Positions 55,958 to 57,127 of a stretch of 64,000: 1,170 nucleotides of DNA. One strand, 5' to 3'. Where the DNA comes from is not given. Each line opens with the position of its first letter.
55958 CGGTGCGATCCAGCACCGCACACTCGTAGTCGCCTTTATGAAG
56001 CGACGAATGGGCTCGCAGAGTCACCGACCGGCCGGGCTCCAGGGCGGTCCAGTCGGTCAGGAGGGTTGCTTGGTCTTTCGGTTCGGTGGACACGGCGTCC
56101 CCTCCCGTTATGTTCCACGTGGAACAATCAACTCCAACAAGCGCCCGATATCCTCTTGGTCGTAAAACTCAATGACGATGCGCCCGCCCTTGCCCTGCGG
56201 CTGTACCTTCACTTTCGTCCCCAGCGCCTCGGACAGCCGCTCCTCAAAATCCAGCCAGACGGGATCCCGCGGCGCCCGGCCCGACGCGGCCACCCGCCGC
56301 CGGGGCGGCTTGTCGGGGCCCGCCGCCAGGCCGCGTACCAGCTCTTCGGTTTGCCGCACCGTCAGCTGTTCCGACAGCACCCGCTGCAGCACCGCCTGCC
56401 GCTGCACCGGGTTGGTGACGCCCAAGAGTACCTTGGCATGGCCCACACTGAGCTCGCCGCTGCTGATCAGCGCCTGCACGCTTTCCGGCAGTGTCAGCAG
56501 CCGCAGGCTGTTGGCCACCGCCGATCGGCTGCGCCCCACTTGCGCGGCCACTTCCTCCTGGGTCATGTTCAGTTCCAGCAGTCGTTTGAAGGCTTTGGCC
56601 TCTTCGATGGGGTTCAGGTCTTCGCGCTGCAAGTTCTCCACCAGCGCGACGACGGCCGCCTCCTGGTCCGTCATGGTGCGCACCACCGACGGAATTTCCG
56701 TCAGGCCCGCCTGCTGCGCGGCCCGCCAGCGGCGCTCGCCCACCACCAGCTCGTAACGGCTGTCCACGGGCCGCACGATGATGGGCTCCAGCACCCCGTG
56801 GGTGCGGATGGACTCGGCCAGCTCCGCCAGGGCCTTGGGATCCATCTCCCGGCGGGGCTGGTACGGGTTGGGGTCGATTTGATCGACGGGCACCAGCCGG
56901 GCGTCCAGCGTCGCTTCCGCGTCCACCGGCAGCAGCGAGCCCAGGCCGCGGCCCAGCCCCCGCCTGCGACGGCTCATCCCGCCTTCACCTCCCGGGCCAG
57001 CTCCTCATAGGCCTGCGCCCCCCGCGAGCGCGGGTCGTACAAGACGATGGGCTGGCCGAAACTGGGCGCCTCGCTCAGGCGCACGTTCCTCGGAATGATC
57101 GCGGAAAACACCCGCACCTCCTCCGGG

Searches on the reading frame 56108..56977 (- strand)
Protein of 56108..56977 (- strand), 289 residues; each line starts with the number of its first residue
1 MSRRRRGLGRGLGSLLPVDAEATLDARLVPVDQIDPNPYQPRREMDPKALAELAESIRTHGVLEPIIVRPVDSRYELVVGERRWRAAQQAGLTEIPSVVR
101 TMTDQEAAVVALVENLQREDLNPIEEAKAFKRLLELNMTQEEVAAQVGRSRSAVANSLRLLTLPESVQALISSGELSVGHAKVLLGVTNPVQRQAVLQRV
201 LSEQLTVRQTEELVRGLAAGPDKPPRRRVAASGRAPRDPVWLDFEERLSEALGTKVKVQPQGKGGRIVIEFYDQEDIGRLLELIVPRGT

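Call 66: find_encoding_contigs(protein=window:56108-56977:-, flank=10000, max_places=2)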
Protein window:56108-56977:- (289 aa): 22 contigs read that carry it; 2 places shown.
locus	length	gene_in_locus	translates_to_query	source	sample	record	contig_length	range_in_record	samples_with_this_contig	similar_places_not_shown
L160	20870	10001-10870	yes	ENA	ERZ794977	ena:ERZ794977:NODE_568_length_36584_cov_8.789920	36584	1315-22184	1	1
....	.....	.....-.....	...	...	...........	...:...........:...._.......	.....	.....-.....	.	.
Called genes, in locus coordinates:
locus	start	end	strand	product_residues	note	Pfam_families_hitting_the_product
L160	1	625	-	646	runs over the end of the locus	?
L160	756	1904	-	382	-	PF02463:SMC_N, PF13476:AAA_23 (weak), PF13304:AAA_21 (faint)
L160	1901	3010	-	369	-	PF00712:DNA_pol3_beta, PF02767:DNA_pol3_beta_2, PF02768:DNA_pol3_beta_3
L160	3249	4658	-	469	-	PF11638:DnaA_N, PF00308:Bac_DnaA, PF01695:IstB_IS21 (weak), PF00004:AAA (weak), PF08299:Bac_DnaA_C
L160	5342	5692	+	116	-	PF00825:Ribonuclease_P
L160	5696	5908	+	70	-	PF01809:YidD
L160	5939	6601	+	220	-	PF02096:60KD_IMP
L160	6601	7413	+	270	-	PF14804:Jag_N, PF13083:KH_KhpA-B, PF01424:R3H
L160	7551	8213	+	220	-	PF02527:GidB, PF13847:Methyltransf_31 (weak)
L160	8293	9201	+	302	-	PF02195:ParB_N, PF17762:HTH_ParB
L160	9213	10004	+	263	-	PF00142:Fer4_NifH, PF01656:CbiA, PF02374:ArsA_ATPase (weak), PF06564:CBP_BcsQ (faint), PF09140:MipZ, PF10609:ParA, PF13614:AAA_31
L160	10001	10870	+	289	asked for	PF02195:ParB_N, PF17762:HTH_ParB, PF23552:ParB_C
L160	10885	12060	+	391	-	PF12945:PilZNR, PF01656:CbiA, PF06564:CBP_BcsQ, PF09140:MipZ (weak), PF10609:ParA, PF13614:AAA_31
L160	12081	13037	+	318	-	PF01551:Peptidase_M23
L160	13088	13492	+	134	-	PF04519:Bactofilin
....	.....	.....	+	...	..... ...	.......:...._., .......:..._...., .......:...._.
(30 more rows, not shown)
